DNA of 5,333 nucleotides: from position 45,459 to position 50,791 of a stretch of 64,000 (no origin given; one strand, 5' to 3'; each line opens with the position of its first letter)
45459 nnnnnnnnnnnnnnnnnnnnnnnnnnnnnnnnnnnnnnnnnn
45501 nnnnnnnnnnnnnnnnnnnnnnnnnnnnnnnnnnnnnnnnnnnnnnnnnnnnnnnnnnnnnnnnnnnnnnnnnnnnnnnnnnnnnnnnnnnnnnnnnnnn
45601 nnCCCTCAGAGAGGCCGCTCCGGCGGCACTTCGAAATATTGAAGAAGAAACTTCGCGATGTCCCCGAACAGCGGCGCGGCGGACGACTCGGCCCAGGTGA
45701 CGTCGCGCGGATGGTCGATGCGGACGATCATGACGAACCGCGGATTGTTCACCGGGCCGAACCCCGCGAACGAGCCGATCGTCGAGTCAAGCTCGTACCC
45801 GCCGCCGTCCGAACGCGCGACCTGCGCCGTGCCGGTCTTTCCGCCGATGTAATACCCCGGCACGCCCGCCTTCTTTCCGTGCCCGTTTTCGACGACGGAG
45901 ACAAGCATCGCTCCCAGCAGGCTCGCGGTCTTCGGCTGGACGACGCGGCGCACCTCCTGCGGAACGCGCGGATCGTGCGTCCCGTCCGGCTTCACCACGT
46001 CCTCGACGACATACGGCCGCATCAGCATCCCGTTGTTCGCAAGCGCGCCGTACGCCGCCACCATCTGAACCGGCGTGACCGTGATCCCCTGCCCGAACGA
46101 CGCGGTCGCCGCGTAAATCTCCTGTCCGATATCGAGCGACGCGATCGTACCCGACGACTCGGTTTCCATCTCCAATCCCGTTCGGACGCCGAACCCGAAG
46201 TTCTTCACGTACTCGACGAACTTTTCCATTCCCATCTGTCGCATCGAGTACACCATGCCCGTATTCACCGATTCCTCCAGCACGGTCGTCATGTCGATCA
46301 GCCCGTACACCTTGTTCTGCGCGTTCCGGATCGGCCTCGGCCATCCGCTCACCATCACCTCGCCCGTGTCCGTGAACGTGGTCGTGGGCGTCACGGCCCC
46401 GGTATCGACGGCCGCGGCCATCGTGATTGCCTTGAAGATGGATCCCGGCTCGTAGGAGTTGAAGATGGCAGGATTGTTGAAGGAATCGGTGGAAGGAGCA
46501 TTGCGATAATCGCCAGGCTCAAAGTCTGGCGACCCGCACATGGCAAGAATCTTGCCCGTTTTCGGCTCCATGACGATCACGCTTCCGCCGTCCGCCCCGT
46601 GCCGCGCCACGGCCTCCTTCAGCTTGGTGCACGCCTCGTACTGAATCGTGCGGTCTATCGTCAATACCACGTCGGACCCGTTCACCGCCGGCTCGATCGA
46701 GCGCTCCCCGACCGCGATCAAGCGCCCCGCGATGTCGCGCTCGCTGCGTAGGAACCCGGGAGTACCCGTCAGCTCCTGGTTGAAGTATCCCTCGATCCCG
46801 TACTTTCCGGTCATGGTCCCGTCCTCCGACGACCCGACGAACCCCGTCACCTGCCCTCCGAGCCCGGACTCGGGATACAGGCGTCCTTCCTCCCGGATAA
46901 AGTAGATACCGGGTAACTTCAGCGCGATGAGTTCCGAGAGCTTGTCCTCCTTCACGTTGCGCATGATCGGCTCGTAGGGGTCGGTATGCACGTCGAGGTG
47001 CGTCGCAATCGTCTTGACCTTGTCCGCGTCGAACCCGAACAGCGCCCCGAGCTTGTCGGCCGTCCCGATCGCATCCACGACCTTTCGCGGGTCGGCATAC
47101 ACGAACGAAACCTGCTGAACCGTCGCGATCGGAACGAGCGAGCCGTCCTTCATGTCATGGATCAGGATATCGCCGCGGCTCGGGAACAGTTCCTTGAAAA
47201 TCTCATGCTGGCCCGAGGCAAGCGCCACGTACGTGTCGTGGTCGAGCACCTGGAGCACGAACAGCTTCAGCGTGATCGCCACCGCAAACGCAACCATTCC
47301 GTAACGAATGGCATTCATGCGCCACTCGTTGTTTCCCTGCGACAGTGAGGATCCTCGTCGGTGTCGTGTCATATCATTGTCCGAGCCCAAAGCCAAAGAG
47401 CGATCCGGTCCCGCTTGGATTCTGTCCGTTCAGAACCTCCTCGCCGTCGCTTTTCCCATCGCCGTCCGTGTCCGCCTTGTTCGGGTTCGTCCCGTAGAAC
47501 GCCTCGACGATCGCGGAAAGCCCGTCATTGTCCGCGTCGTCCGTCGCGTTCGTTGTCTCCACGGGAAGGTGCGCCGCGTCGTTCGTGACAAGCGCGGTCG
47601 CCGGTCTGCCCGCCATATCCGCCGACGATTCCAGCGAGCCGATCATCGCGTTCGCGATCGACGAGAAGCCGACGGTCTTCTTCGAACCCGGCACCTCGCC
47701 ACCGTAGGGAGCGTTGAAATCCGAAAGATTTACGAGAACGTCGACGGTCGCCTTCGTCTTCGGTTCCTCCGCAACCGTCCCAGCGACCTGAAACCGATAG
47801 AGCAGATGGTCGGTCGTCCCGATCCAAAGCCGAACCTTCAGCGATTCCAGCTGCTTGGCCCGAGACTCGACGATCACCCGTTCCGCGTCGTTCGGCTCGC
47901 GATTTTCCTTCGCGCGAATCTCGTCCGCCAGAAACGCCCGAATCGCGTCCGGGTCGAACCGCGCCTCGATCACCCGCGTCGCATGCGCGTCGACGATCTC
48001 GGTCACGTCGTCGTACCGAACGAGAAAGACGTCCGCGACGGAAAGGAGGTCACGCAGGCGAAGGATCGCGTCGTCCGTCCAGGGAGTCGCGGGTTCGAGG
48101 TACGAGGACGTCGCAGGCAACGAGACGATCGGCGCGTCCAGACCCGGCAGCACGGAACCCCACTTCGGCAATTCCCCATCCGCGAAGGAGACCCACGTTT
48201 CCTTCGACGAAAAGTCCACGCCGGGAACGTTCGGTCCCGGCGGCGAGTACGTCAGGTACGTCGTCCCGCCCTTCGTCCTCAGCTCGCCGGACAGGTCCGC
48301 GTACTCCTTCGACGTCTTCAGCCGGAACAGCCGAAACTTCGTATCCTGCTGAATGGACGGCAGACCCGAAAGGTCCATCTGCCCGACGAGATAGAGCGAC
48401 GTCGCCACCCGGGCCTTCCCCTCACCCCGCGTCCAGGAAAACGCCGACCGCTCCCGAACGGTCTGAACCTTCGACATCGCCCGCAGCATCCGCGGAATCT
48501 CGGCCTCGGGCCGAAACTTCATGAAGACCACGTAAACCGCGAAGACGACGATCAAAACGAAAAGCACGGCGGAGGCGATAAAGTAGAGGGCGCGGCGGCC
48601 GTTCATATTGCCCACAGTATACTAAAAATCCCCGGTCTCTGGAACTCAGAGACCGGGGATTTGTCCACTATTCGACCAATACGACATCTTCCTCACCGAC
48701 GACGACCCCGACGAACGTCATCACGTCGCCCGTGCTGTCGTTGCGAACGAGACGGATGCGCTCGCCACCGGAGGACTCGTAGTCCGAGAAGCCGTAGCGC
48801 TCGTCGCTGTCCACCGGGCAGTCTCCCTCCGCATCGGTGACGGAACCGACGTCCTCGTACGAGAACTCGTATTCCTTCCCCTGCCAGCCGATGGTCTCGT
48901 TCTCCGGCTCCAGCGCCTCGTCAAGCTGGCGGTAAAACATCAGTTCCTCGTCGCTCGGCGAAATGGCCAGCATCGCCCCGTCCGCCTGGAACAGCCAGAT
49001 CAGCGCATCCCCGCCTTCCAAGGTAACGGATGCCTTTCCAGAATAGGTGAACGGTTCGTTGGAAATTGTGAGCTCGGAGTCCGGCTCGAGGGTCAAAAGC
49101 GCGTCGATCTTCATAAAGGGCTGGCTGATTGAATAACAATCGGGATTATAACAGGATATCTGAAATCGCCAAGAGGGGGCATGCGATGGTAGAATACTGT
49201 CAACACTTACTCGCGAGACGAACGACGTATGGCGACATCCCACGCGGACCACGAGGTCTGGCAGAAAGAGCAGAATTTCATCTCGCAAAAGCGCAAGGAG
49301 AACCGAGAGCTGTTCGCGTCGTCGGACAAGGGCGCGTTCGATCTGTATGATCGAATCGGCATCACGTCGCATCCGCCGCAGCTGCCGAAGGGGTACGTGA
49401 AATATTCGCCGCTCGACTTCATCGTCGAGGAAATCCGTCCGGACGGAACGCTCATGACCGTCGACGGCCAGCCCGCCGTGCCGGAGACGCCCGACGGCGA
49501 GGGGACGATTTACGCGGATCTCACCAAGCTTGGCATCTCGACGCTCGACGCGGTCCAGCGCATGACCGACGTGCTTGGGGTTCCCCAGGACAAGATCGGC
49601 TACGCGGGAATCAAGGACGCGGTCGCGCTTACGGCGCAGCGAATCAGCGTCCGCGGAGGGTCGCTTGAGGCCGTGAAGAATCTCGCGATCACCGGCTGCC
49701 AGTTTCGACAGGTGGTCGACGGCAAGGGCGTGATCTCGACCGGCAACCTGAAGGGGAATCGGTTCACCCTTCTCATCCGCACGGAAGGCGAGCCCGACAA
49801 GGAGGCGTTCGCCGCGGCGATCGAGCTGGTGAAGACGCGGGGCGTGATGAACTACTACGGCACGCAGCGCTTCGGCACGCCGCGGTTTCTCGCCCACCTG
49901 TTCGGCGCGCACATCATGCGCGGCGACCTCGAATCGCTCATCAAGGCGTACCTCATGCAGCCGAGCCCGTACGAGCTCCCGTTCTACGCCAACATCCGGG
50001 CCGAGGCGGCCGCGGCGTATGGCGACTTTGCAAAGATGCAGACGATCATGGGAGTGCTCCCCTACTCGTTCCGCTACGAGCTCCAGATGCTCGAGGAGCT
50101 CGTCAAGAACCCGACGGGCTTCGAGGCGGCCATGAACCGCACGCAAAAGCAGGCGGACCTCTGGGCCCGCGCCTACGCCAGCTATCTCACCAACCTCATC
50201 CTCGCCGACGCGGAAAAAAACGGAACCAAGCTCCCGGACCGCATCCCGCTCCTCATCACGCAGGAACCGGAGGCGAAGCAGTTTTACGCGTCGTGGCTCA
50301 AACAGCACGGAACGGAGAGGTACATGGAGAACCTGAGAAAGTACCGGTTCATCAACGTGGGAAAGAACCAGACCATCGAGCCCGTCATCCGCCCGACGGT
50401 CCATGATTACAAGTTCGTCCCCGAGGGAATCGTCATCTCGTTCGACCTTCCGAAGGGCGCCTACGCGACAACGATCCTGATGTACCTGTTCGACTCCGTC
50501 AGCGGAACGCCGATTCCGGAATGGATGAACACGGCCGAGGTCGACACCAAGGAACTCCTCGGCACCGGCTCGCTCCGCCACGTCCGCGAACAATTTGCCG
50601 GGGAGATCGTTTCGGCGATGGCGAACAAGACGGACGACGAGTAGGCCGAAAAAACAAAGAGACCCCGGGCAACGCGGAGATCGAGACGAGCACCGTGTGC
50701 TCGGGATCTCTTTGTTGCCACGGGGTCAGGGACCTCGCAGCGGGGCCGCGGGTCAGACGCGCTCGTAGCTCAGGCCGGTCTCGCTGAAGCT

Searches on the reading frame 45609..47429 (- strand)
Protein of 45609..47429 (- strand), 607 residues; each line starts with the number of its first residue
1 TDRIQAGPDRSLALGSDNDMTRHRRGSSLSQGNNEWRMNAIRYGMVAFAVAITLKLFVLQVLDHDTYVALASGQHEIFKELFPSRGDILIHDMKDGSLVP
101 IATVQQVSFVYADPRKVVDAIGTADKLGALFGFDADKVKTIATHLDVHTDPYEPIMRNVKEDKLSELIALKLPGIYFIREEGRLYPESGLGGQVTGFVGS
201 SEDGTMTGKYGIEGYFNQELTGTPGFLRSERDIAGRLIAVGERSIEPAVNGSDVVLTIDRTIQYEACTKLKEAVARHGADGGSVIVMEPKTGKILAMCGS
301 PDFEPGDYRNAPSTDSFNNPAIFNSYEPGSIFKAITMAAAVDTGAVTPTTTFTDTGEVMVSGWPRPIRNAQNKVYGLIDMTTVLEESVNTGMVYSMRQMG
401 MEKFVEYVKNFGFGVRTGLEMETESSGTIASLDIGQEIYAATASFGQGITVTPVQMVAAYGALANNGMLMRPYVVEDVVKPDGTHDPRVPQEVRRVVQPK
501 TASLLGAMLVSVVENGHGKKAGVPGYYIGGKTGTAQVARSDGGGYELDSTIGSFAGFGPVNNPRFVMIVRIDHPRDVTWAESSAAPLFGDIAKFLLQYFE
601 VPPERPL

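Call 30: search_protein_families(library=pfam, proteins=[window:45609-47429:-], max_evalue=0.00001)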
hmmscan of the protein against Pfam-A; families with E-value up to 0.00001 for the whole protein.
window:45609-47429:- (607 aa): 2 families
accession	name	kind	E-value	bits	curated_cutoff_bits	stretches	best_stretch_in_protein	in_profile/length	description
PF00905.27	Transpeptidase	-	6.9e-76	255.8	22.1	1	282-592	1-298/299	Penicillin binding protein transpeptidase domain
PF03717.20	PBP_dimer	-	6.9e-12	46.6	24.4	1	83-239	4-177/180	Penicillin-binding Protein dimerisation domain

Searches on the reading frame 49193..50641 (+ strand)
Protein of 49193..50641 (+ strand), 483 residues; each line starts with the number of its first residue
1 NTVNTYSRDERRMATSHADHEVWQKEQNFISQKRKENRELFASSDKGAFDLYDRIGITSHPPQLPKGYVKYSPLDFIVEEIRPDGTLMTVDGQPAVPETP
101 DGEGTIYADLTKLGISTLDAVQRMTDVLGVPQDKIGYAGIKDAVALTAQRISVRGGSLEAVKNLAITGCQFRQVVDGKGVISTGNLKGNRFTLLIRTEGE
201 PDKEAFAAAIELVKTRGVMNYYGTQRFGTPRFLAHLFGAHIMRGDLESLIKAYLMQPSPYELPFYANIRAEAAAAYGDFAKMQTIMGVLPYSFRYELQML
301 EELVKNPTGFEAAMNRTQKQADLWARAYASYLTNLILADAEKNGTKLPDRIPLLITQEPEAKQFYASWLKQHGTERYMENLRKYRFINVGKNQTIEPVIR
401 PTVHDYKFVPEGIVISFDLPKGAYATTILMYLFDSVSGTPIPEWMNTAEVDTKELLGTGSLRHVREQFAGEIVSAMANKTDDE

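Call 30: search_protein_families(library=pfam, proteins=[window:49193-50641:+], max_evalue=0.00001)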
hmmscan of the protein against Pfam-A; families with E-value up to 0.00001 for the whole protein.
window:49193-50641:+ (483 aa): 1 family
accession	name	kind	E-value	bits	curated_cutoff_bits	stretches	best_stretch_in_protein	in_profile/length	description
PF01142.23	TruD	-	6.9e-61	206.8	27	1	67-347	16-287/412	tRNA pseudouridine synthase D (TruD)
